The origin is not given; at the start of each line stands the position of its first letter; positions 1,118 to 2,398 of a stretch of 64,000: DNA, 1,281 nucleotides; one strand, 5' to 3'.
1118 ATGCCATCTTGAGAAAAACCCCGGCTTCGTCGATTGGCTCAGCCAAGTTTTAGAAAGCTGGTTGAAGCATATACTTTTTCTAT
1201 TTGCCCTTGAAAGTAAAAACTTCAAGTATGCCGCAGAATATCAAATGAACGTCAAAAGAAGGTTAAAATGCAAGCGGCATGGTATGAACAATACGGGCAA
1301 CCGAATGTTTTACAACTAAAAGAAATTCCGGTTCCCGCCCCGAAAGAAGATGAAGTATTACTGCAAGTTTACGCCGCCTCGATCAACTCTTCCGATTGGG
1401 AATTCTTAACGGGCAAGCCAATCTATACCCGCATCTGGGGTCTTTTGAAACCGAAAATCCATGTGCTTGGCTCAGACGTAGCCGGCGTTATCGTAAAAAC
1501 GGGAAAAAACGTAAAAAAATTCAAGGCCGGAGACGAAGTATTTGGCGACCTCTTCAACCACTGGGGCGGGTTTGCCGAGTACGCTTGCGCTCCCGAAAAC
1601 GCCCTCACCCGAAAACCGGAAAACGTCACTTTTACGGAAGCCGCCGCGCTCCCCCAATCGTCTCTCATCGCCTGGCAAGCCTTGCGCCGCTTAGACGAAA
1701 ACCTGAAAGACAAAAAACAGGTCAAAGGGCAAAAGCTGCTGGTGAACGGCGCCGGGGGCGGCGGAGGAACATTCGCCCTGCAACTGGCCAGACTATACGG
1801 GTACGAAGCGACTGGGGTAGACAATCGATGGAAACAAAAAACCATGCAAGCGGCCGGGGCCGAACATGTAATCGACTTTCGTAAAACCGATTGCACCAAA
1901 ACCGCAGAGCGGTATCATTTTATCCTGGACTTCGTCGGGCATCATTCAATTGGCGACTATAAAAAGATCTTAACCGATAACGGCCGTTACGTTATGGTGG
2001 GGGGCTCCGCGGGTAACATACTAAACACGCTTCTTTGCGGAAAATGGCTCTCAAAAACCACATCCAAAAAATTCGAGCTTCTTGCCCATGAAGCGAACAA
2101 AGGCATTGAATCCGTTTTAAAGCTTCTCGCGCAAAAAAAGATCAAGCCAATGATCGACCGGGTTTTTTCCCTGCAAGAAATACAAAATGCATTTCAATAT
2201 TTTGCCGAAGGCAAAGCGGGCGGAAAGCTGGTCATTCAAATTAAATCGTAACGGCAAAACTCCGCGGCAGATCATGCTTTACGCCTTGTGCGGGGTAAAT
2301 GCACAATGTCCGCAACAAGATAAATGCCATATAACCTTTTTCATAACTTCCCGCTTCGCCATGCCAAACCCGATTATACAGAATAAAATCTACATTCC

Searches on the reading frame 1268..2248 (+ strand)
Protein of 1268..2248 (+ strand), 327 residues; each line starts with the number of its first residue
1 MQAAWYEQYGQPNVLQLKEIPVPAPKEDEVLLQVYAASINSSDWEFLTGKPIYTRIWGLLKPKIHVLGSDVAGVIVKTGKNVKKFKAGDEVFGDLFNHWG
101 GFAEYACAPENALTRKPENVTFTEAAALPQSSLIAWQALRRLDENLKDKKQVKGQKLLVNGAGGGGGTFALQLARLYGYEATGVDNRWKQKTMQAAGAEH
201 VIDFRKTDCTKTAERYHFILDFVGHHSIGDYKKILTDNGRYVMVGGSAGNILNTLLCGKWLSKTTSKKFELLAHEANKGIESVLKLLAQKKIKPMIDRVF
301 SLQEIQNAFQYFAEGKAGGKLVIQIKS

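Call 41: search_protein_families(library=pfam, proteins=[window:1268-2248:+], max_evalue=0.00001)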
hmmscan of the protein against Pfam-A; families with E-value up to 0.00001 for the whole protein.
window:1268-2248:+ (327 aa): 3 families
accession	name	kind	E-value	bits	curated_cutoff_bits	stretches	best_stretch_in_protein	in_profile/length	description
PF13602.12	ADH_zinc_N_2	-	2.3e-20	74.3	27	1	197-323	2-134/134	Zinc-binding dehydrogenase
PF08240.17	ADH_N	-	7.2e-16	58.8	23.5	1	27-117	2-103/104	Alcohol dehydrogenase GroES-like domain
PF00107.32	ADH_zinc_N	-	6.5e-10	39.5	31.8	1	167-250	3-94/129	Zinc-binding dehydrogenase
